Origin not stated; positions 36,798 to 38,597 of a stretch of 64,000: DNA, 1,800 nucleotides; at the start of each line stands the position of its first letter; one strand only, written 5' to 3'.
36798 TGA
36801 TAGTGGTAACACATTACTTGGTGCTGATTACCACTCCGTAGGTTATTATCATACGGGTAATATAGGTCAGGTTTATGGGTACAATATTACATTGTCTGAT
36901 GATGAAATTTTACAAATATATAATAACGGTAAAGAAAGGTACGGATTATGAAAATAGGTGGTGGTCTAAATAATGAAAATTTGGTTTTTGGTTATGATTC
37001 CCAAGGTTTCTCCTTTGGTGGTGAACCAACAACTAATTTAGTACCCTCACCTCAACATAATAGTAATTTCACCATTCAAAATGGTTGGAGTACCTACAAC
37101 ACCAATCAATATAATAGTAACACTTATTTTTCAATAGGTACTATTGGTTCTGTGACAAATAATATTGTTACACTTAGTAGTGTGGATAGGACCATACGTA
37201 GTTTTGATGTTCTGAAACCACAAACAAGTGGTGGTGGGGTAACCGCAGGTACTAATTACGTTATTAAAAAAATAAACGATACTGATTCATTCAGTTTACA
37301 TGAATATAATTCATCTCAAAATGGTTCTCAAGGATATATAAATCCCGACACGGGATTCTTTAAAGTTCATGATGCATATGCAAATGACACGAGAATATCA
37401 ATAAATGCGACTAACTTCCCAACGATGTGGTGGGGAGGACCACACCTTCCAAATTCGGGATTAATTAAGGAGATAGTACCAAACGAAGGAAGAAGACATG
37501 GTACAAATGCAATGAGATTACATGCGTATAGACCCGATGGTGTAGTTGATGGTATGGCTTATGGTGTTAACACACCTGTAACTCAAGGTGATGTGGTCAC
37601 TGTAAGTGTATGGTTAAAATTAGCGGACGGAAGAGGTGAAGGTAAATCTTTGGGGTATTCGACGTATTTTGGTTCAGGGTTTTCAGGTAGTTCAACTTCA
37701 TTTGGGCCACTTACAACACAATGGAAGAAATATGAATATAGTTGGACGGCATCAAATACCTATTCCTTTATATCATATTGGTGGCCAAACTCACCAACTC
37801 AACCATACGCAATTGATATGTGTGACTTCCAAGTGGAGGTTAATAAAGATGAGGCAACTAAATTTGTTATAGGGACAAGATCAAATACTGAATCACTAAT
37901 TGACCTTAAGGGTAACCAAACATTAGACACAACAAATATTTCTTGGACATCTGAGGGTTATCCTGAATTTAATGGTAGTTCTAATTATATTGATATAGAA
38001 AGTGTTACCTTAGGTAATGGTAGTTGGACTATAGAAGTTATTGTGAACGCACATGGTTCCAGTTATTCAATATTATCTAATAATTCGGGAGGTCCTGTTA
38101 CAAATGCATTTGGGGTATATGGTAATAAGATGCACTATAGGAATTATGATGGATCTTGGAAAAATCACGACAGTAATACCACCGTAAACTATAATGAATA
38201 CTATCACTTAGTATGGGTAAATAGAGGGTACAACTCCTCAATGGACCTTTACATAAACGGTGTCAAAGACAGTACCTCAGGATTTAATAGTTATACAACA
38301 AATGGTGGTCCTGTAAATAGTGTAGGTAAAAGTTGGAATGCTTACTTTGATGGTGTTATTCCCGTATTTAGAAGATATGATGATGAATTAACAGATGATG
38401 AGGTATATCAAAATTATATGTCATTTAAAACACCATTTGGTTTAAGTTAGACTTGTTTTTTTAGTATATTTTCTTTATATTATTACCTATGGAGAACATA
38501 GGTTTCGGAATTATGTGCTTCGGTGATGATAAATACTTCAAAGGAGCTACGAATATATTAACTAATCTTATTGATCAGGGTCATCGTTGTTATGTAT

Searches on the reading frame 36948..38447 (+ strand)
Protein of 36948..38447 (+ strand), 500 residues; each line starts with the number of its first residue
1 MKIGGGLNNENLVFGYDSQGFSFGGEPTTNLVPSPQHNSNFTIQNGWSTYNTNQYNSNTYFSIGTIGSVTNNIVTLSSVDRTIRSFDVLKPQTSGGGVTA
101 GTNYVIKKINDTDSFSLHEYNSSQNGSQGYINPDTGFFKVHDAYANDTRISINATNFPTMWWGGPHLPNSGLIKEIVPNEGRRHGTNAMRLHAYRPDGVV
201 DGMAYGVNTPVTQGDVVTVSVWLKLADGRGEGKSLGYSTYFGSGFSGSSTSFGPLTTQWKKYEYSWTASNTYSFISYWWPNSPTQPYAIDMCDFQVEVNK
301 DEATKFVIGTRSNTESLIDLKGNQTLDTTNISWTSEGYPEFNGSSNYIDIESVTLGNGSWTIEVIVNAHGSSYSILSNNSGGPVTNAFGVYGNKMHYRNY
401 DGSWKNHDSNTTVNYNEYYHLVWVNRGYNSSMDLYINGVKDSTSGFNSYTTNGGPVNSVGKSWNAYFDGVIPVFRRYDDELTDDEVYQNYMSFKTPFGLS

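Call 16: search_protein_families(library=phrogs, proteins=[window:36948-38447:+], max_evalue=0.00001)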
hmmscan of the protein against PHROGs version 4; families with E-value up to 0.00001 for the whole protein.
window:36948-38447:+ (500 aa): 1 family
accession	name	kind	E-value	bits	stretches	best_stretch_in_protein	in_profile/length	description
phrog_17347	-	unknown function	2e-06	28.7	1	328-491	38-206/312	-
